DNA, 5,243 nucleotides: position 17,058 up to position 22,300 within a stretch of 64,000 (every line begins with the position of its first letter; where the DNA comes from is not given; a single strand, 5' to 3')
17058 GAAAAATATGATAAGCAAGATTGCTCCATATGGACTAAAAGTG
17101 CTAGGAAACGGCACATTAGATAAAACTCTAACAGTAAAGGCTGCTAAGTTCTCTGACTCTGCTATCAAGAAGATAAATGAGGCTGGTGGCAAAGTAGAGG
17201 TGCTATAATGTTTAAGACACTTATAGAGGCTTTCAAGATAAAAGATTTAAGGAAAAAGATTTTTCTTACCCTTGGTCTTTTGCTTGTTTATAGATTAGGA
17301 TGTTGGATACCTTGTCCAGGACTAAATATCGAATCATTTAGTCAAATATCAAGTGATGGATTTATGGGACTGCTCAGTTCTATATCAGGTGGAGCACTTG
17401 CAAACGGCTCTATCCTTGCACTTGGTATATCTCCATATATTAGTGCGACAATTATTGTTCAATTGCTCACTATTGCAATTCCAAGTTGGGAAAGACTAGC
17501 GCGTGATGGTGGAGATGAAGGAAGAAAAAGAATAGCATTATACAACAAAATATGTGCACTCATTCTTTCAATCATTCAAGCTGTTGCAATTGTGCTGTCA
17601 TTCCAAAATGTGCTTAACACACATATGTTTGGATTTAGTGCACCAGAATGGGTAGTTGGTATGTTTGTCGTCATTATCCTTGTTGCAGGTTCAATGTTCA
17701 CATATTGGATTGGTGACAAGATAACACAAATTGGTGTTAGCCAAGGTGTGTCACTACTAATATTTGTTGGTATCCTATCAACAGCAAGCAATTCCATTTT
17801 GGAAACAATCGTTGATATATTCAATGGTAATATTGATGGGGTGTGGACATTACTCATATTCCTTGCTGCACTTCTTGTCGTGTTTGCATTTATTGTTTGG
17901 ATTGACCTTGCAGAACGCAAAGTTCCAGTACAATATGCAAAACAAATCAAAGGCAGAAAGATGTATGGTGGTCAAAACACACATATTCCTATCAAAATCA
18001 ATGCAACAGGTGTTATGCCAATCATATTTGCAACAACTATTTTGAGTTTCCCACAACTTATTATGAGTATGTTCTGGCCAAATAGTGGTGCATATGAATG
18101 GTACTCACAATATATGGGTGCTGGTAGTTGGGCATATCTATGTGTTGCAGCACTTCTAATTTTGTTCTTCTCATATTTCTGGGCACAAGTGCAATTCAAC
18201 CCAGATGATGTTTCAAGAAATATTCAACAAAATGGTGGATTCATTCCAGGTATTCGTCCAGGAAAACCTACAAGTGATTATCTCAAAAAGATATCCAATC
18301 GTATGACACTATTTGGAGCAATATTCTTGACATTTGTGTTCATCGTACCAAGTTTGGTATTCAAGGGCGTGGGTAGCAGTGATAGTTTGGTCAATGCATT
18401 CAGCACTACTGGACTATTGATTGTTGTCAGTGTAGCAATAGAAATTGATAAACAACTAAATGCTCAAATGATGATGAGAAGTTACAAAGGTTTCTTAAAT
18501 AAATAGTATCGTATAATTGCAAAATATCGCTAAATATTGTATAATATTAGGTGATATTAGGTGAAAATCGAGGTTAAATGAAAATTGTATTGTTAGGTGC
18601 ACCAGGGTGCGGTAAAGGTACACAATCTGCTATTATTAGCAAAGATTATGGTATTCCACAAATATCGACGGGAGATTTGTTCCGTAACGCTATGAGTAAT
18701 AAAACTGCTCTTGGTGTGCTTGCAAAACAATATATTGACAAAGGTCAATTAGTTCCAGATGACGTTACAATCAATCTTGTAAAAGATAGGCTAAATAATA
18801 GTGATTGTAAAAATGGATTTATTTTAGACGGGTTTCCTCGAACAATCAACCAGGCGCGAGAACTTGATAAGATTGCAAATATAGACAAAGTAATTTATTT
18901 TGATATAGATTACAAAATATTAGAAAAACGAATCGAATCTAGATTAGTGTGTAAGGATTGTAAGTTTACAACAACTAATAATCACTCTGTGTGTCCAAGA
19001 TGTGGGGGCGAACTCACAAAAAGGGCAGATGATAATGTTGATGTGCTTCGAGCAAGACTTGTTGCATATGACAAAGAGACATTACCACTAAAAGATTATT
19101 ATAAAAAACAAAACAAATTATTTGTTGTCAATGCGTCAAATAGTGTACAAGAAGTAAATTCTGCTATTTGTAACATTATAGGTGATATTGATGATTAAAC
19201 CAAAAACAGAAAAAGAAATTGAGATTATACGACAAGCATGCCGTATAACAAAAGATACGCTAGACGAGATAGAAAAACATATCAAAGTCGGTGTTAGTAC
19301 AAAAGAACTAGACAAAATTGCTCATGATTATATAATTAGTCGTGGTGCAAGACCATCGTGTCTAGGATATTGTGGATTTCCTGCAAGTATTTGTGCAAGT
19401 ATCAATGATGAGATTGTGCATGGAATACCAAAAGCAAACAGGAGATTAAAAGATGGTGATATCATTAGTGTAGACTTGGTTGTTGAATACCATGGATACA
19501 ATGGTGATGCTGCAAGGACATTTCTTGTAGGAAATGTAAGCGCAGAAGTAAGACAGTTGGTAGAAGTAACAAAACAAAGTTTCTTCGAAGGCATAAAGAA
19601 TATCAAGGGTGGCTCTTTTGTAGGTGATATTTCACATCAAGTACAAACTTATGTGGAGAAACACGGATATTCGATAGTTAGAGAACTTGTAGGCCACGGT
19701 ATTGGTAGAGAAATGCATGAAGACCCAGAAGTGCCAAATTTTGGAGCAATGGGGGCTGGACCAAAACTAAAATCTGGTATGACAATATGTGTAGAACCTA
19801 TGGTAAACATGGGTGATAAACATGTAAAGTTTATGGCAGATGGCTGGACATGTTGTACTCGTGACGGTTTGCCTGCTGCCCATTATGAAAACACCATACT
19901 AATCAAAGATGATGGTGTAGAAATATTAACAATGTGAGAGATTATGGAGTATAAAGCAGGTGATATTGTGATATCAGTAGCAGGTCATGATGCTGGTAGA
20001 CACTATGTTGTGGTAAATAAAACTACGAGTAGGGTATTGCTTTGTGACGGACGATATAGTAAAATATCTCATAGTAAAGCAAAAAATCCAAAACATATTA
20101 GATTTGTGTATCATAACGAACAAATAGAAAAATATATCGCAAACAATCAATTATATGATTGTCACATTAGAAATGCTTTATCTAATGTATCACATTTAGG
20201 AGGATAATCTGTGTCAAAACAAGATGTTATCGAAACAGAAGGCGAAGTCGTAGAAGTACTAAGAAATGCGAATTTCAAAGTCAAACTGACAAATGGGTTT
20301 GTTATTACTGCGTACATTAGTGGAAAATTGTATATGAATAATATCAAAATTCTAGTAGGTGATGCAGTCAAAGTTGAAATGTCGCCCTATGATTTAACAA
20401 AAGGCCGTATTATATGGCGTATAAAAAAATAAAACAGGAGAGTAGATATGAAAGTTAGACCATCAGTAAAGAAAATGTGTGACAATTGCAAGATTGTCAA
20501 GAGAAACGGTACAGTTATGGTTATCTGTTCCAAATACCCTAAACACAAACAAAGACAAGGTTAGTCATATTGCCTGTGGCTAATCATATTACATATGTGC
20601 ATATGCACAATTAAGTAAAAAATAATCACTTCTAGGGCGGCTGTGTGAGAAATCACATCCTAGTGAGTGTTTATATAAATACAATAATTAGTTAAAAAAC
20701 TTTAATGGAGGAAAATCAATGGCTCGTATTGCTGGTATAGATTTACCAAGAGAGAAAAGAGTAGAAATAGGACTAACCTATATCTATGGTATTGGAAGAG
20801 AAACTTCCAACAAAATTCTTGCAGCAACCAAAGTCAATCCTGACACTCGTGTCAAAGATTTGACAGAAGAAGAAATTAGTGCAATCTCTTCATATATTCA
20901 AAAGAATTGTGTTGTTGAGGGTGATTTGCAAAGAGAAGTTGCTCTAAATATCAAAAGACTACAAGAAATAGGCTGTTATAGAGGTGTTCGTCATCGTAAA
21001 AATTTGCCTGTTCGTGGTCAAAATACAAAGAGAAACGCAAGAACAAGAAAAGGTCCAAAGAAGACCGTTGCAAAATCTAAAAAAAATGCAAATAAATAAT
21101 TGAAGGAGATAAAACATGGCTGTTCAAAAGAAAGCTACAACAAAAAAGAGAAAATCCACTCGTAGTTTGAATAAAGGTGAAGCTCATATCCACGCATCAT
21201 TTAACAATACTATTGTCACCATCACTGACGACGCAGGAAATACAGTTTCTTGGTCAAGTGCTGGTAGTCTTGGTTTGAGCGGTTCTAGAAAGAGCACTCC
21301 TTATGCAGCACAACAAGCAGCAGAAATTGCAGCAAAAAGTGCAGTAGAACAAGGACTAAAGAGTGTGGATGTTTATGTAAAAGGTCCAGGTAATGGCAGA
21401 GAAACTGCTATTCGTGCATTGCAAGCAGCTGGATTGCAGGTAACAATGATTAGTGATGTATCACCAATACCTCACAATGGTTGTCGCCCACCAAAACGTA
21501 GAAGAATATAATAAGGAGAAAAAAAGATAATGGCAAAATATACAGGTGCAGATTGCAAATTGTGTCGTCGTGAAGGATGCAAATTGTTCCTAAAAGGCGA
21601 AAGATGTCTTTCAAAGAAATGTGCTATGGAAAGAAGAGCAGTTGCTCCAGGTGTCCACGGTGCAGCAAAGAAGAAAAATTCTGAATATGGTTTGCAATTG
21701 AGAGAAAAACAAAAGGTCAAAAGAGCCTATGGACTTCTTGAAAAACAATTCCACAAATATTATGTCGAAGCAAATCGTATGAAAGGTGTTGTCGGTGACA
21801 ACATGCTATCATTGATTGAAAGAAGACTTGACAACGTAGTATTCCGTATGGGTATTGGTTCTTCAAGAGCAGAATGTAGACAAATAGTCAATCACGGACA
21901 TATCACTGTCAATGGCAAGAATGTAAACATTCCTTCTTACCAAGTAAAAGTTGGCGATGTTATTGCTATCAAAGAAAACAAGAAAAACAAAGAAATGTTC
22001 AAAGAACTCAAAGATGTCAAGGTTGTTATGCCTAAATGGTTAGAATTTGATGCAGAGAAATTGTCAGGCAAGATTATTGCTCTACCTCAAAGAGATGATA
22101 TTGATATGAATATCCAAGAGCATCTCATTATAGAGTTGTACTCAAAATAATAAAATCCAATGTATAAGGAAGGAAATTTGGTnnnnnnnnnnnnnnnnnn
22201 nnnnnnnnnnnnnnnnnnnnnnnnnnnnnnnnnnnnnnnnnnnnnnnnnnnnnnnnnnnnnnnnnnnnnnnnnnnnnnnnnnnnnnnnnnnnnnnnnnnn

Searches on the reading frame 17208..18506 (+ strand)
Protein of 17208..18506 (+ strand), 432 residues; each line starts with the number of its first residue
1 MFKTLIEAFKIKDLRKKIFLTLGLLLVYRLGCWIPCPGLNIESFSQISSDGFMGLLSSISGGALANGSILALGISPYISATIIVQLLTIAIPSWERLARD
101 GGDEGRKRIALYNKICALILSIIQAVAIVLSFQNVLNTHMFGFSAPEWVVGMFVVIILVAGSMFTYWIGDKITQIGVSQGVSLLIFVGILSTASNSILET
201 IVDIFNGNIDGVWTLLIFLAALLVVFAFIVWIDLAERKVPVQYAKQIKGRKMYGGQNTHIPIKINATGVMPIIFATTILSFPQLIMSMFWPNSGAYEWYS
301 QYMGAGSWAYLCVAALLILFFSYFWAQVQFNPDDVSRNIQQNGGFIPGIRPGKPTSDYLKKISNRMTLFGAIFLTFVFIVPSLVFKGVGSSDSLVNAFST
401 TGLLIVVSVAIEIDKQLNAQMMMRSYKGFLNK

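Call 20: find_related_loci(query=window:17208-18506:+, collection=genome_contigs, flank=10000)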
Query window:17208-18506:+ (432 aa) in genome_contigs; peptide patterns used: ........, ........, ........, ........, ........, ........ (x = any residue, [..] = any of these).
600 stretches matched a pattern (row limit reached: there are more); 589 encode a relative of the query (tblastn E <= 1e-3); the best 80 are kept; 80 distinct loci.
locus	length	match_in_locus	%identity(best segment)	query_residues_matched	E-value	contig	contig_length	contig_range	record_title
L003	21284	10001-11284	65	1-432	0e+0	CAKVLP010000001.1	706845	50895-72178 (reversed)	MAG: uncultured Clostridia bacterium isolate REFINED_METABAT215_TOP10_CONTIGS_1500_ASSEMBLY_K77_MERGED__Hadza_MoBio_hadz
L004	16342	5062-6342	67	1-431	0e+0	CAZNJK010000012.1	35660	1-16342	MAG TPA_asm: uncultured Christensenella sp. isolate SRP225648_co1_73 genome assembly, contig: NODE_2322_length_35660_cov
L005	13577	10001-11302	67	1-432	0e+0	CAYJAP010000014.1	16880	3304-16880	MAG TPA_asm: uncultured Lachnospiraceae bacterium isolate ERP122455_co2_210 genome assembly, contig: NODE_685_length_168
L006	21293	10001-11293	62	1-431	0e+0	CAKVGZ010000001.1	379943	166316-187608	MAG: uncultured Clostridia bacterium isolate REFINED_METABAT215_TOP10_CONTIGS_1500_ASSEMBLY_K77_MERGED__Hadza_MoBio_hadz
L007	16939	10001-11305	61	1-431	0e+0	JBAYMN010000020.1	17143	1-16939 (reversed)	MAG: Clostridia bacterium isolate SO_2016_LW1_40 scaffold03306_LW64-88_2016, whole genome shotgun sequence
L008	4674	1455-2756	63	1-431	0e+0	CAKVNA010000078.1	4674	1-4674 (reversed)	MAG: uncultured Clostridia bacterium isolate REFINED_METABAT215_TOP10_CONTIGS_1500_ASSEMBLY_K77_MERGED__Hadza_MoBio_hadz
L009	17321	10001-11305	62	1-431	0e+0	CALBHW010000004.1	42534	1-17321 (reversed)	MAG TPA_asm: uncultured Clostridia bacterium isolate SRR1747054_bin.4_CONCOCT_v1.1_MAG genome assembly, contig: ERZ80828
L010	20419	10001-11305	63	1-432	4e-179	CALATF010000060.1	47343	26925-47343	MAG TPA_asm: uncultured Clostridia bacterium isolate SRR6425804_bin.130_CONCOCT_v1.1_MAG genome assembly, contig: ERZ176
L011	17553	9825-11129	62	1-431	1e-178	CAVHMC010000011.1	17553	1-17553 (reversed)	Oscillospiraceae bacterium isolate H07682-L1_cleanbin_000041 genome assembly, contig: Spades_H07682-L1_contig_2468, whol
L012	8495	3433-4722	64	1-430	4e-179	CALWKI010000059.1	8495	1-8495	MAG: uncultured Clostridia bacterium isolate E27__bin405 genome assembly, contig: E27__k127_3306899, whole genome shotgu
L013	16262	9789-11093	61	1-431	4e-177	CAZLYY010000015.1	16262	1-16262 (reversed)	MAG TPA_asm: uncultured Christensenella sp. isolate binchicken_co354_253 genome assembly, contig: NODE_3922_length_16262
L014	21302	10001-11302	62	1-431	2e-176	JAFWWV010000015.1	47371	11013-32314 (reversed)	MAG: Clostridia bacterium isolate RGIG6143 Sheep_Rectum-1__c63744, whole genome shotgun sequence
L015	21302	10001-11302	62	1-431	2e-174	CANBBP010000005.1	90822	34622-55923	MAG TPA_asm: uncultured Clostridia bacterium isolate SRR15322613_bin.3_metawrap_v1.3_MAG genome assembly, contig: NODE.4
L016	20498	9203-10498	62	1-431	2e-173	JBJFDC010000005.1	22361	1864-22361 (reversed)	MAG: Christensenellales bacterium isolate LOHA32_bin.042 NODE_1249_length_22361_cov_6.638393, whole genome shotgun seque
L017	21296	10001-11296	61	1-431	4e-172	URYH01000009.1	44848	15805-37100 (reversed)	uncultured Clostridiales bacterium isolate UMGS1470 genome assembly, contig: NODE_538_length_44848_cov_4.745965, whole g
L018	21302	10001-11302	61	1-431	2e-164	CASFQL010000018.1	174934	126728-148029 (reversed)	uncultured Christensenella sp. isolate SI.O16.metabat-bins.132 genome assembly, contig: SI.O16.metabat-bins.132.fa_k141_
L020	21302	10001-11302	63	1-431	0e+0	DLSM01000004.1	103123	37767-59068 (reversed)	MAG TPA_asm: Christensenella sp. UBA7862 UBA7862_contig_53, whole genome shotgun sequence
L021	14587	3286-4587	64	1-431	0e+0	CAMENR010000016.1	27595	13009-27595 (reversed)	MAG: uncultured Clostridia bacterium isolate SRR11489746_bin.94_metaWRAP_v1.3_MAG genome assembly, contig: ERZ11466724.2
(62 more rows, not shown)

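Call 32: search_protein_families(library=pfam, proteins=[L020:16571-20728:+, L021:9889-14028:+, L015:16869-21302:+, L018:16895-21301:+, L010:17439-20417:+], max_evalue=0.1)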
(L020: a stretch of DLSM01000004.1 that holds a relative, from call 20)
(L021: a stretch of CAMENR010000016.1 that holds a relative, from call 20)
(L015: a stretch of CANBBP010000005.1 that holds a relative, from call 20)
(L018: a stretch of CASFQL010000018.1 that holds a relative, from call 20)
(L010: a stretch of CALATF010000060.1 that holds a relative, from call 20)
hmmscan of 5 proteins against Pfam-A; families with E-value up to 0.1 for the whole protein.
L020:16571-20728:+ (1386 aa): 0 families

L021:9889-14028:+ (1380 aa): 1 family
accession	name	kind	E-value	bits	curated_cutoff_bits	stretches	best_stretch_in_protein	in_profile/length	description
PF25344.1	PH_LRR1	-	0.089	13.3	27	0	949-1014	40-106/119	LRR1 pleckstrin homology domain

L015:16869-21302:+ (1478 aa): 0 families

L018:16895-21301:+ (1469 aa): 0 families

L010:17439-20417:+ (993 aa): 0 families

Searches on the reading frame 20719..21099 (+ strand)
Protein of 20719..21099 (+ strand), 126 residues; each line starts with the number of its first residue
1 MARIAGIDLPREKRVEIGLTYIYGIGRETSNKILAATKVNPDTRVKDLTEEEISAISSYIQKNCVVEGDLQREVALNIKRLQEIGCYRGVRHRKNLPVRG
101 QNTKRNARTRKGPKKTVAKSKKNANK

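Call 6: search_protein_families(library=pfam, proteins=[window:20719-21099:+], max_evalue=0.01)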
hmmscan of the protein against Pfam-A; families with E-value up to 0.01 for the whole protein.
window:20719-21099:+ (126 aa): 1 family
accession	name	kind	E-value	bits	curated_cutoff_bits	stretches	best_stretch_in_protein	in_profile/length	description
PF00416.27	Ribosomal_S13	-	3.6e-33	115.1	31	1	3-109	1-128/128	Ribosomal protein S13/S18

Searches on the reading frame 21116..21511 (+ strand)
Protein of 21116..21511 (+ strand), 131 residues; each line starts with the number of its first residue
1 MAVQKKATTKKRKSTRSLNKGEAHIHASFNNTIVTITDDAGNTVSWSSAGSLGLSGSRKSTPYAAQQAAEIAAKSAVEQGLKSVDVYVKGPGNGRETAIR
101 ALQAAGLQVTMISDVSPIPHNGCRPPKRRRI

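Call 6: search_protein_families(library=pfam, proteins=[window:21116-21511:+], max_evalue=0.01)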
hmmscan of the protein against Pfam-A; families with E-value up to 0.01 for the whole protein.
window:21116-21511:+ (131 aa): 2 families
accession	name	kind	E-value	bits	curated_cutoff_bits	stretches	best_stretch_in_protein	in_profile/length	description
PF00411.24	Ribosomal_S11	-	3.8e-49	166.1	25.1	1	21-130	1-110/110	Ribosomal protein S11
PF00208.27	ELFV_dehydrog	-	0.0057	16.8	23.4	0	53-116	2-65/241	Glutamate/Leucine/Phenylalanine/Valine dehydrogenase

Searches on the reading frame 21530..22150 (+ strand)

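Call 6: search_protein_families(library=pfam, proteins=[window:21530-22150:+], max_evalue=0.01)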
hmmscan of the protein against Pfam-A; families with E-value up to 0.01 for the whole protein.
window:21530-22150:+ (206 aa): 5 families
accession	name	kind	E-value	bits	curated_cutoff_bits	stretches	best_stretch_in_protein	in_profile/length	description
PF00163.24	Ribosomal_S4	-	4.3e-32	111.1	23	1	3-97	1-95/95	Ribosomal protein S4/S9 N-terminal domain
PF01479.30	S4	-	5.2e-21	74.5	22.8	1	98-145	1-48/48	S4 domain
PF22421.1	SYY_C-terminal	-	0.0018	18.6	27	1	100-143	21-64/83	Tyrosine--tRNA ligase SYY-like C-terminal domain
PF00871.23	Acetate_kinase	-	0.0071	15.5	22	1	78-130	302-352/392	Acetokinase family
PF25818.1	MTRES1_C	-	0.0073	17.1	27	0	102-154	13-67/103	Mitochondrial transcription rescue factor 1, C-terminal domain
